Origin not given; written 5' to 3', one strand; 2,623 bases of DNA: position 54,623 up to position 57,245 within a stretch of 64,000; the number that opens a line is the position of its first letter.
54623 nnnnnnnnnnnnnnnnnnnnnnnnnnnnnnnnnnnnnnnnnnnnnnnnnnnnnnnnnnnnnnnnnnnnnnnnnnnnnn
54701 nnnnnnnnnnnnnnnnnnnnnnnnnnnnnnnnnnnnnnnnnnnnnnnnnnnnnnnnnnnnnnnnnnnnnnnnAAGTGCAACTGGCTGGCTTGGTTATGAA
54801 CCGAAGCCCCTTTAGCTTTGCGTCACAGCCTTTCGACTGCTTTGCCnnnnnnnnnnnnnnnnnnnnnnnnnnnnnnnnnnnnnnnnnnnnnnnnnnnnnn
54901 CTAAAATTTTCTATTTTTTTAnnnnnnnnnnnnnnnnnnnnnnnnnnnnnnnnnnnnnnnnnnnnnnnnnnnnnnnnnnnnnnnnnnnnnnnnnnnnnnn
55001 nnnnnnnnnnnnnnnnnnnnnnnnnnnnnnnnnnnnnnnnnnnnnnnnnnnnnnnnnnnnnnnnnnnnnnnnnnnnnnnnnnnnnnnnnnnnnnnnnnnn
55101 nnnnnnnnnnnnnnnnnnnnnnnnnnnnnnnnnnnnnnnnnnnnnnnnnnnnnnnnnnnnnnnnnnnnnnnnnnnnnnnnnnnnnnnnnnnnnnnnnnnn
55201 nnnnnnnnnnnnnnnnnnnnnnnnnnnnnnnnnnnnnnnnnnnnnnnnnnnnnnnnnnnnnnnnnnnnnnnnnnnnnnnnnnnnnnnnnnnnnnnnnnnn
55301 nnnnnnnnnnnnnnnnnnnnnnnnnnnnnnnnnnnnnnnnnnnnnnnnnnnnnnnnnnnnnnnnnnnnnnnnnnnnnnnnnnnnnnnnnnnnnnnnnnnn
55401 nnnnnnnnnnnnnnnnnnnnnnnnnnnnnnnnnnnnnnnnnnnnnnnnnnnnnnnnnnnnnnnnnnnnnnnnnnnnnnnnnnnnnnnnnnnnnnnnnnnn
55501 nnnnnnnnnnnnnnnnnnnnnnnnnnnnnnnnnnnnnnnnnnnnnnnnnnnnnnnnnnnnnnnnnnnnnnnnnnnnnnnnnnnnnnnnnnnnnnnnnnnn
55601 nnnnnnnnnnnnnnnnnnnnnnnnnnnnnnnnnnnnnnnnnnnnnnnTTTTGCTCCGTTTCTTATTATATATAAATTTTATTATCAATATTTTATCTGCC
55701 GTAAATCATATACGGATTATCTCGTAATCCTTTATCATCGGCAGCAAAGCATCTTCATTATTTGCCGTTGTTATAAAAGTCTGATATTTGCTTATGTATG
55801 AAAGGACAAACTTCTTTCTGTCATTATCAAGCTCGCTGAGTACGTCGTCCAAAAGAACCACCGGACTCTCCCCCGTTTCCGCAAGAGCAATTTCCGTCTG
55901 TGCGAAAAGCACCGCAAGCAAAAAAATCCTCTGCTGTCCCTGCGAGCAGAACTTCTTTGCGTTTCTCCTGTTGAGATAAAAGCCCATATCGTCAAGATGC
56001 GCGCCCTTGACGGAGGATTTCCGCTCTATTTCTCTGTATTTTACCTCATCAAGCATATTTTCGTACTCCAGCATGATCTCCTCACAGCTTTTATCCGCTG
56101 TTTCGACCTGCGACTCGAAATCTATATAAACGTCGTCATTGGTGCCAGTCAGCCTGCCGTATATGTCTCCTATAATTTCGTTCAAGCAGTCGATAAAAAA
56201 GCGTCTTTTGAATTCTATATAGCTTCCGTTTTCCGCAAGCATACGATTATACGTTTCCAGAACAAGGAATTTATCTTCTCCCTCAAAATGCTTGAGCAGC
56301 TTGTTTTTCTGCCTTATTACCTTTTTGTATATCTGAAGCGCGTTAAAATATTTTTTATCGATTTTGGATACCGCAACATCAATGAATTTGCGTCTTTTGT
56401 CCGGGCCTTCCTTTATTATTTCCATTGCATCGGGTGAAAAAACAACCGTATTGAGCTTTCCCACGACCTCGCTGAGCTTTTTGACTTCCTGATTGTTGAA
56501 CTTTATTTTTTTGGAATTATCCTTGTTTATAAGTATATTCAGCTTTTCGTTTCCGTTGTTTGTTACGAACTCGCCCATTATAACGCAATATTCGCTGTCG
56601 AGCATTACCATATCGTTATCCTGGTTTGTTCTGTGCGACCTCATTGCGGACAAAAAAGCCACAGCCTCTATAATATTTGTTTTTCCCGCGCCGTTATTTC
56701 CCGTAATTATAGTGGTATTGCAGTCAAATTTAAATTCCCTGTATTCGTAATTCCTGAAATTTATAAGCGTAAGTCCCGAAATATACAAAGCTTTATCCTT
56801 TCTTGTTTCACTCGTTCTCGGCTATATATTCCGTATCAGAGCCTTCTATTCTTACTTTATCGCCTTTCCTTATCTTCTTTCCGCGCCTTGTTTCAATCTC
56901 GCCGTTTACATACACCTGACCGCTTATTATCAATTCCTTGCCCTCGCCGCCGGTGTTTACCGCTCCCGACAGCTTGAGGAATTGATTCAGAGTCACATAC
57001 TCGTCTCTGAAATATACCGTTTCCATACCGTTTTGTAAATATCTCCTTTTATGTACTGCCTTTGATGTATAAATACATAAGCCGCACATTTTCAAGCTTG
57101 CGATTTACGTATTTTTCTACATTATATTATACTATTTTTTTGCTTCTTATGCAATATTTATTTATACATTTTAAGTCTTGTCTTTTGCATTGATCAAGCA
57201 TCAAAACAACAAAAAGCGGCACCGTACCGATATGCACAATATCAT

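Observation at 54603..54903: Two tandem GEMM-like (c-di-GMP-I) aptamers plus terminator in the leader of the sipW / TasA-like operon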

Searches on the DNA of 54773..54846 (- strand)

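Call 80: build_rna_model(alignment_id=A4, structure=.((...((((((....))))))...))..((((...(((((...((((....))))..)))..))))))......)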
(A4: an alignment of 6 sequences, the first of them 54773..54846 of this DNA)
Model R1 built from alignment A4 (6 sequences, 75 columns); structure: as given.
model positions 74; base pairs 21; branch points 1; effective number of sequences 1.23; information 0.763 bits per position. Calibrated on 0.2 Mb of random sequence (short: E-values are rough).
structure used (alignment columns):
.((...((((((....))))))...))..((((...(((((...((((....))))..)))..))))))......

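Call 81: search_with_rna_model(model_id=R1, sources=[L001, L002, L003, L004, L005, L006, L007, L008, L009, L010, L011, L012, L013, L014, L015, L016, L017, L018, L019, L020, L021, L022, L023, L024, L025, L026, L027, L028, L029, L030, L031, L032, L033, L034, L035, L036, L037, L038, L039, L040, L041, L042, L043, L044, L045, L046, L047, L048, L049, L050, L051, L052, L053, L054, L055, L056, L057, L058, L059, L060, L061, L062, L063, L064, L065, L066, L067, L068, L069, L070, L071, L072, L073, L074, L075, L076, L077, L078, L079, L080, L091, L093, L094, L100, L102, L104, L109, L110, L111, L113, L114, L116, L097, window], max_evalue=1)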
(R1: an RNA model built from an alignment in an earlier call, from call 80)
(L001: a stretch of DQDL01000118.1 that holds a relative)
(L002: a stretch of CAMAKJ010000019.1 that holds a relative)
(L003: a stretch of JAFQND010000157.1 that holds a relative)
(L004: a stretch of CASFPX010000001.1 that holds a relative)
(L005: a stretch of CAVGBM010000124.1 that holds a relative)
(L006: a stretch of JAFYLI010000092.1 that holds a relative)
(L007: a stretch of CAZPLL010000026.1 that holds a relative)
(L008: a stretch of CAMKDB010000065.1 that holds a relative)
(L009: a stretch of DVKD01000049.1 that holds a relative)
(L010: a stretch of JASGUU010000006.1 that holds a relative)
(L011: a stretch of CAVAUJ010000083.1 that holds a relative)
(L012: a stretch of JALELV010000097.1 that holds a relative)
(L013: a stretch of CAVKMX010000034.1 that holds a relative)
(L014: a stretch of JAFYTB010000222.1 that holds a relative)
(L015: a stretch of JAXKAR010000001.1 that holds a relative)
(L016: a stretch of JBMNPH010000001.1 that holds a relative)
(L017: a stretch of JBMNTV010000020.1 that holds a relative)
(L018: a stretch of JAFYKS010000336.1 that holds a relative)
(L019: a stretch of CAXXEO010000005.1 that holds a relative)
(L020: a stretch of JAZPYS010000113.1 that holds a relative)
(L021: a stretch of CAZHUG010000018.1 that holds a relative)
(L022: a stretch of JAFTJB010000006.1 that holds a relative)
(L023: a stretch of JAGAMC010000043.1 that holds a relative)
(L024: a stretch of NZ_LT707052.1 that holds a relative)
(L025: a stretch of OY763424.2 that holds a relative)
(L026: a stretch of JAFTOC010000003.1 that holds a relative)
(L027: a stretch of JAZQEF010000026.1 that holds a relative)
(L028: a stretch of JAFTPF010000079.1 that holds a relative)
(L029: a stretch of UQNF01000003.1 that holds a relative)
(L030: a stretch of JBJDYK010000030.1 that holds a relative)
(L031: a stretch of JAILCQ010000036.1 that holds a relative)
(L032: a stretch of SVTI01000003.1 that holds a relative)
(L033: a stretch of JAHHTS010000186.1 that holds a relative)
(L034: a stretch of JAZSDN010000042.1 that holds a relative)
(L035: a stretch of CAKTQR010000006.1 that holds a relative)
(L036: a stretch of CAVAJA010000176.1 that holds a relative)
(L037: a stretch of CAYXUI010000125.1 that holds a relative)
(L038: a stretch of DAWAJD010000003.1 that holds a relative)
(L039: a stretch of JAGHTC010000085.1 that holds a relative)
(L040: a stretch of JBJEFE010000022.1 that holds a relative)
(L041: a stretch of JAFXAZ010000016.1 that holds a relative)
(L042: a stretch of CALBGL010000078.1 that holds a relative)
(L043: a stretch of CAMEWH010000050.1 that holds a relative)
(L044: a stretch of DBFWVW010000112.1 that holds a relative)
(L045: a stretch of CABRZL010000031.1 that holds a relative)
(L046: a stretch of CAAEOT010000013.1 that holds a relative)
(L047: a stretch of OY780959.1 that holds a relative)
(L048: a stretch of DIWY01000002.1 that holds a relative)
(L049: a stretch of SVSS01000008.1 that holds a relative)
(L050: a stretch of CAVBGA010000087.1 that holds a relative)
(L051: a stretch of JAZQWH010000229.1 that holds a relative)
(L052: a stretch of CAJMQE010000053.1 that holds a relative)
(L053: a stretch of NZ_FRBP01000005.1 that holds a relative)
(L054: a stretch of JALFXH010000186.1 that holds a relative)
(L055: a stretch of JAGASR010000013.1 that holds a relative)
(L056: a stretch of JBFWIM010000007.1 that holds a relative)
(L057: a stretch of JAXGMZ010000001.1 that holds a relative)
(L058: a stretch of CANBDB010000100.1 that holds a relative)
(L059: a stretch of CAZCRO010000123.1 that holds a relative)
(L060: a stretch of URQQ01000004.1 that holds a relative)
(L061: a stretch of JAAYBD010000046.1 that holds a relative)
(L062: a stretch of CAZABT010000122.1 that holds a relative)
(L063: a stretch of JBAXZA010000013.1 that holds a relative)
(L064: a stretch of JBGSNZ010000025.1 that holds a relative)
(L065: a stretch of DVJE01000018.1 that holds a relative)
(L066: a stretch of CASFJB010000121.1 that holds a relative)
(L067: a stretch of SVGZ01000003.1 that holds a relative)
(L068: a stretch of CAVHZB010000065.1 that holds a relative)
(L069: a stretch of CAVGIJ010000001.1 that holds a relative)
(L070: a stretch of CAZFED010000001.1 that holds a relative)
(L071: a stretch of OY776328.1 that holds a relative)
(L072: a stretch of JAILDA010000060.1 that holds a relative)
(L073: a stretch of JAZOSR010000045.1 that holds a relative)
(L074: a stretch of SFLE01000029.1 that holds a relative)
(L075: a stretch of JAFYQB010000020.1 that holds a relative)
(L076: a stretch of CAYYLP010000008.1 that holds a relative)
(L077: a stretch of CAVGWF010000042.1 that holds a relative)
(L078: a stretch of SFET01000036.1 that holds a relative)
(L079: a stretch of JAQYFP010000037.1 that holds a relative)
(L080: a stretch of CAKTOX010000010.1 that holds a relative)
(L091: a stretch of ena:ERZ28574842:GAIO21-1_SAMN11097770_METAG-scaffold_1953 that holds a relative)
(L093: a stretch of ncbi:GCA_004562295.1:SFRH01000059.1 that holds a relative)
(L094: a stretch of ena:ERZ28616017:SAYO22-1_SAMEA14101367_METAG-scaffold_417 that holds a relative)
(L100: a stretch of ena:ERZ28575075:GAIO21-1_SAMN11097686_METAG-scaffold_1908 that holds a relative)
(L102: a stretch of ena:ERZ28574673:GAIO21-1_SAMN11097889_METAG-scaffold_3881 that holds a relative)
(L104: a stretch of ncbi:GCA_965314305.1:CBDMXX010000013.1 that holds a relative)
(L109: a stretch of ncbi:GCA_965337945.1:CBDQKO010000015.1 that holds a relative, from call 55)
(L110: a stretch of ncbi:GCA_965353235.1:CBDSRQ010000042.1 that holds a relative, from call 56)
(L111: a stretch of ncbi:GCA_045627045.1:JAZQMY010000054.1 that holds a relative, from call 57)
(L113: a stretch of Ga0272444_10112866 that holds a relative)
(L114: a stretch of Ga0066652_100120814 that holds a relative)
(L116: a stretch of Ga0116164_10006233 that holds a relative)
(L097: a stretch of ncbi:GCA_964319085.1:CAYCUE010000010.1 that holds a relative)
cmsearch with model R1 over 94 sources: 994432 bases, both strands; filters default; matches with E-value up to 1: 7.
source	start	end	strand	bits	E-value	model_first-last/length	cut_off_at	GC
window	54773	54846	-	104.6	1.3e-24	1-74/74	no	0.53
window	54637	54710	-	100.3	1.9e-23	1-74/74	no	0.55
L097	4098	4172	+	98.7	4.8e-23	1-74/74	no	0.53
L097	4259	4331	+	91.3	4.5e-21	1-74/74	no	0.51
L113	27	100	+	77.8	1.8e-17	1-74/74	no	0.54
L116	5283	5354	-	64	8.2e-14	1-74/74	no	0.56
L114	625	708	-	59.9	1.1e-12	1-74/74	no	0.64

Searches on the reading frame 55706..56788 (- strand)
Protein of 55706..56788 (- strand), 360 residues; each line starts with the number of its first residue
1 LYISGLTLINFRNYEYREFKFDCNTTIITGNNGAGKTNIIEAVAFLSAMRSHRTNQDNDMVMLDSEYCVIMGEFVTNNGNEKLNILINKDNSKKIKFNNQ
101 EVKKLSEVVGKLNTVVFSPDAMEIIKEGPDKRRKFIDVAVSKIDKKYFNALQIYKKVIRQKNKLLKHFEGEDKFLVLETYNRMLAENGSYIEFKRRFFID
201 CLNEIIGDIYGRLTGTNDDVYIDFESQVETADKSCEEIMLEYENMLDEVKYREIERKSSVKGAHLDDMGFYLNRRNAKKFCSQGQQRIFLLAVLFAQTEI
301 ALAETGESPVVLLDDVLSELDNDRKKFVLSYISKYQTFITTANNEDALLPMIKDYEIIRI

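Call 52: find_homologous_proteins(query=window:55706-56788:-, max_evalue=1e-60)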
Query window:55706-56788:- (360 aa): 111 proteins with E <= 1e-60 among 7888 candidates.
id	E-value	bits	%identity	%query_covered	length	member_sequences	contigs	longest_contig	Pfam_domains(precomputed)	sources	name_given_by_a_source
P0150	3.7e-230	781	99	100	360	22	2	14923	PF13175.13,PF13476.13,PF13555.13,PF02463.26,PF13304.13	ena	-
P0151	3.5e-204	696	86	100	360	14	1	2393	PF13175.13,PF13476.13,PF13555.13,PF02463.26,PF13304.13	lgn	-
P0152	5.4e-203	692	85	100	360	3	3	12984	PF13175.13,PF13476.13,PF13555.13,PF02463.26,PF13304.13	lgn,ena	-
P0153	8.8e-202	688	85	100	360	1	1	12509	PF04310.19,PF13175.13,PF13476.13,PF13555.13,PF02463.26,PF13304.13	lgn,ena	-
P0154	4.6e-186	636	78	100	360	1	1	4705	PF13175.13,PF13476.13,PF02463.26,PF13304.13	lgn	-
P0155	1.7e-178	611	74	99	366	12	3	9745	PF13175.13,PF13476.13,PF02463.26,PF13304.13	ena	-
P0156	3.5e-178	610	77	99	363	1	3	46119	PF13175.13,PF13476.13,PF13555.13,PF02463.26,PF13304.13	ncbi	-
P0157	1.0e-174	599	73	100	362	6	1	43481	PF13175.13,PF13476.13,PF13555.13,PF02463.26,PF13304.13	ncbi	-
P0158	1.8e-174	598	72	100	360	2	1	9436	PF13175.13,PF13476.13,PF13555.13,PF02463.26,PF13304.13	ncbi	-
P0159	2.7e-172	591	72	100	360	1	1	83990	PF13175.13,PF13476.13,PF02463.26,PF13304.13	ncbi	-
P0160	7.0e-169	580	73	100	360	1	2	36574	PF13175.13,PF13476.13,PF13555.13,PF02463.26,PF13304.13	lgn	-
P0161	2.0e-168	578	72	100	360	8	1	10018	PF13175.13,PF13476.13,PF13555.13,PF02463.26,PF13304.13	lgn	-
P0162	1.2e-167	576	71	100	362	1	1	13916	PF13175.13,PF13476.13,PF02463.26,PF13304.13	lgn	-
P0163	1.3e-166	572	72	100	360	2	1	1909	PF13175.13,PF13476.13,PF13555.13,PF02463.26,PF13304.13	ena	-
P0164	1.6e-166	572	71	100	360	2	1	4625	PF13175.13,PF13476.13,PF13555.13,PF02463.26,PF13304.13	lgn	-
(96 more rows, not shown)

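Call 54: find_encoding_contigs(protein=P0152, flank=6000, max_places=1)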
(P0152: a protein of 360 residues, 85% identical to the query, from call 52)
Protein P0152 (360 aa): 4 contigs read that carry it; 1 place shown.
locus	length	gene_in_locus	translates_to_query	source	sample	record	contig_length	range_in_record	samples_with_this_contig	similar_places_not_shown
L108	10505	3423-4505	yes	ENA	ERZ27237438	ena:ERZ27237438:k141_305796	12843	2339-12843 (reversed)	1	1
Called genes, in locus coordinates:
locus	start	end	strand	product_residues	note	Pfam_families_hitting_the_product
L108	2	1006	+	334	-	?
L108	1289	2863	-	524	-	PF01381:HTH_3, PF12844:HTH_19, PF13560:HTH_31 (weak), PF03747:ADP_ribosyl_GH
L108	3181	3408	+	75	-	PF13275:S4_2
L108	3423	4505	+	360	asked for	PF02463:SMC_N, PF13175:AAA_15, PF13476:AAA_23, PF13555:AAA_29 (weak), PF13304:AAA_21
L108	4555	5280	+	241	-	PF01182:Glucosamine_iso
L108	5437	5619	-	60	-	-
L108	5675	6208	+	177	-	PF10502:Peptidase_S26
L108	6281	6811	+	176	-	-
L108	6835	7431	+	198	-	PF12389:Peptidase_M73 (weak)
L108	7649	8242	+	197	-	-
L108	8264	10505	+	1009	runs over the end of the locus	PF09479:Flg_new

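Call 55: find_encoding_contigs(protein=P0156, flank=6000, max_places=1)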
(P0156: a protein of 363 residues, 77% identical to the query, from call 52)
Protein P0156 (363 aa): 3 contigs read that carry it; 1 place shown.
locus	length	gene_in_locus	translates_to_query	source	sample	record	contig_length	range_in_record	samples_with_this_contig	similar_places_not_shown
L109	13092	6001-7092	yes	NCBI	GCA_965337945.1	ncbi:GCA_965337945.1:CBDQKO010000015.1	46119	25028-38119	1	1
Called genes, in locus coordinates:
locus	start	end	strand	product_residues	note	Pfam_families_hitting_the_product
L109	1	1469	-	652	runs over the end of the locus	PF02518:HATPase_c, PF00204:DNA_gyraseB, PF01751:Toprim, PF00986:DNA_gyraseB_C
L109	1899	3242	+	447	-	PF00308:Bac_DnaA, PF01695:IstB_IS21 (faint), PF00004:AAA, PF00910:RNA_helicase (faint), PF01637:ATPase_2 (weak), PF07728:AAA_5 (faint), PF08299:Bac_DnaA_C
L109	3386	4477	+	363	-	PF00712:DNA_pol3_beta, PF02767:DNA_pol3_beta_2, PF02768:DNA_pol3_beta_3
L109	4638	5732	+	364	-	PF00712:DNA_pol3_beta, PF02767:DNA_pol3_beta_2, PF02768:DNA_pol3_beta_3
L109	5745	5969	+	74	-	PF13275:S4_2, PF01479:S4 (weak)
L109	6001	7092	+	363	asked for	PF02463:SMC_N, PF13175:AAA_15, PF13476:AAA_23, PF13555:AAA_29 (weak), PF13304:AAA_21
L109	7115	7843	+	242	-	PF01182:Glucosamine_iso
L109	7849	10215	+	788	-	PF00488:MutS_V, PF20297:MSSS, PF01713:Smr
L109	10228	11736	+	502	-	PF01232:Mannitol_dh, PF08125:Mannitol_dh_C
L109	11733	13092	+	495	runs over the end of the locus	PF08666:SAF, PF04295:GD_AH_second, PF20629:GD_AH_C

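Call 56: find_encoding_contigs(protein=P0157, flank=6000, max_places=1)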
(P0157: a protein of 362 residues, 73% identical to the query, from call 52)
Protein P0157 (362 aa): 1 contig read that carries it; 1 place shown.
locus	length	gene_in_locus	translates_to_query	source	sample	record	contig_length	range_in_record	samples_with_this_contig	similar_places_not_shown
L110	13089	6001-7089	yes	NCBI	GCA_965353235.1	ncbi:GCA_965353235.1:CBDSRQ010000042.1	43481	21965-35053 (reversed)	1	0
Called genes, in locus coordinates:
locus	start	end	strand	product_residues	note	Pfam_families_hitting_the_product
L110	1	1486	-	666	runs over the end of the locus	PF02518:HATPase_c, PF00204:DNA_gyraseB, PF01751:Toprim, PF00986:DNA_gyraseB_C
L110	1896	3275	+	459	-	PF00308:Bac_DnaA, PF01695:IstB_IS21 (weak), PF01637:ATPase_2 (weak), PF00004:AAA (weak), PF00910:RNA_helicase (faint), PF08299:Bac_DnaA_C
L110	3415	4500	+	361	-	PF00712:DNA_pol3_beta, PF02767:DNA_pol3_beta_2, PF02768:DNA_pol3_beta_3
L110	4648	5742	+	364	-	PF00712:DNA_pol3_beta, PF02767:DNA_pol3_beta_2, PF02768:DNA_pol3_beta_3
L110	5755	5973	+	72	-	PF13275:S4_2, PF01479:S4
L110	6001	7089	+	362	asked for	PF02463:SMC_N, PF13175:AAA_15, PF13476:AAA_23, PF13555:AAA_29 (faint), PF13304:AAA_21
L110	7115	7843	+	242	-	PF01182:Glucosamine_iso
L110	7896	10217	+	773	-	PF00488:MutS_V, PF20297:MSSS, PF01713:Smr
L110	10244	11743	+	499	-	PF01232:Mannitol_dh, PF08125:Mannitol_dh_C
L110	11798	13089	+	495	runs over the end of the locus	PF08666:SAF, PF04295:GD_AH_second, PF20629:GD_AH_C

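Call 57: find_encoding_contigs(protein=P0159, flank=6000, max_places=1)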
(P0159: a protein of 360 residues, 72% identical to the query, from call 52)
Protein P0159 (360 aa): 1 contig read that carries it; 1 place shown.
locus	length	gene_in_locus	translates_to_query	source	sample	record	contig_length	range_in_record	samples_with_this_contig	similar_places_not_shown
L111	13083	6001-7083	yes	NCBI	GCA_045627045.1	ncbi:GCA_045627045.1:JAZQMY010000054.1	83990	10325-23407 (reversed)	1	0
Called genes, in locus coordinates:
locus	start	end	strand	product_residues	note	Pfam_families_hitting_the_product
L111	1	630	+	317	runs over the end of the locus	PF00291:PALP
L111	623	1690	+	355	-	PF03054:tRNA_Me_trans, PF20259:tRNA_Me_trans_M, PF20258:tRNA_Me_trans_C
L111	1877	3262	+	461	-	PF00308:Bac_DnaA, PF01637:ATPase_2, PF00004:AAA, PF13401:AAA_22 (faint), PF08299:Bac_DnaA_C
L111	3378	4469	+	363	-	PF00712:DNA_pol3_beta, PF02767:DNA_pol3_beta_2, PF02768:DNA_pol3_beta_3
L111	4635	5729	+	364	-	PF00712:DNA_pol3_beta, PF02767:DNA_pol3_beta_2, PF02768:DNA_pol3_beta_3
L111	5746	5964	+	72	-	PF13275:S4_2, PF01479:S4 (weak)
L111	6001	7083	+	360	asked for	PF02463:SMC_N, PF13175:AAA_15, PF13476:AAA_23, PF13304:AAA_21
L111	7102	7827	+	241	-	PF01182:Glucosamine_iso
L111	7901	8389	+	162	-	PF00857:Isochorismatase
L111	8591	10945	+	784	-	PF00488:MutS_V, PF20297:MSSS, PF01713:Smr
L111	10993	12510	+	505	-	PF01232:Mannitol_dh, PF08125:Mannitol_dh_C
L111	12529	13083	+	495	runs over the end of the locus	PF08666:SAF (weak), PF04295:GD_AH_second, PF20629:GD_AH_C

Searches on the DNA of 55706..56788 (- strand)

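Call 66: search_rna_families(sources=[L112, L113, L114, L115, L116, L108], threshold=gathering)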
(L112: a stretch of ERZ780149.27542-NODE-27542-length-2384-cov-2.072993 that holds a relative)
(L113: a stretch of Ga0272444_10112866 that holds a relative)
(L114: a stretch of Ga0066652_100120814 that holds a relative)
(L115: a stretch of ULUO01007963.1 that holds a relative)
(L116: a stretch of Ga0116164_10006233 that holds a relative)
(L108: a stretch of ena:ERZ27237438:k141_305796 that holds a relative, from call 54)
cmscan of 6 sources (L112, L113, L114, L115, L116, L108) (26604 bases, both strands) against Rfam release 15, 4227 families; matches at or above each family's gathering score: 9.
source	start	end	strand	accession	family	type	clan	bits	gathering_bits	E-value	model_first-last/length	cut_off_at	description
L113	17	100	+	RF01051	c-di-GMP-I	Cis-reg; riboswitch;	CL00126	72.7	35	1e-12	1-87/87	no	c-di-GMP-I riboswitch aptamer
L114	625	718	-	RF01051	c-di-GMP-I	Cis-reg; riboswitch;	CL00126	69.2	35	7.6e-12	1-87/87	no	c-di-GMP-I riboswitch aptamer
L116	5283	5364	-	RF01051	c-di-GMP-I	Cis-reg; riboswitch;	CL00126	65.9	35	4.6e-11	1-87/87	no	c-di-GMP-I riboswitch aptamer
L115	751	835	+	RF01051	c-di-GMP-I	Cis-reg; riboswitch;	CL00126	64.3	35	1.2e-10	1-87/87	no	c-di-GMP-I riboswitch aptamer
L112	828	911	+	RF01051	c-di-GMP-I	Cis-reg; riboswitch;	CL00126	63.7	35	1.6e-10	1-87/87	no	c-di-GMP-I riboswitch aptamer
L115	913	995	+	RF01051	c-di-GMP-I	Cis-reg; riboswitch;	CL00126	61.8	35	4.7e-10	1-87/87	no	c-di-GMP-I riboswitch aptamer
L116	6767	6840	-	RF00005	tRNA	Gene; tRNA;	CL00001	61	29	4e-11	1-71/71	no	tRNA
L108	5368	5452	+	RF01051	c-di-GMP-I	Cis-reg; riboswitch;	CL00126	60.6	35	9e-10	1-87/87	no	c-di-GMP-I riboswitch aptamer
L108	5530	5612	+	RF01051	c-di-GMP-I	Cis-reg; riboswitch;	CL00126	58.8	35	2.6e-09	1-87/87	no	c-di-GMP-I riboswitch aptamer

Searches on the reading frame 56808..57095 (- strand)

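Call 76: search_protein_families(library=ncbifam, proteins=[window:56808-57095:-], max_evalue=0.01)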
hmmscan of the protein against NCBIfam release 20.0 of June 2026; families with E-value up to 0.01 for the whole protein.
window:56808-57095:- (95 aa): 3 families
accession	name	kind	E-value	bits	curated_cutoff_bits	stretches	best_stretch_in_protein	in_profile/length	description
TIGR02988.1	YaaA_near_RecF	hypoth_equivalog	3.3e-22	78.4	84.75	1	27-85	2-60/60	S4 domain-containing protein YaaA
NF008561.0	PRK11507.1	equivalog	5.7e-09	35.7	95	1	33-87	11-65/70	ribosome-associated protein YbcJ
TIGR00478.1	tly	subfamily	0.0063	15.9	185.8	1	39-91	5-56/228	TlyA family rRNA (cytidine-2'-O)-methyltransferase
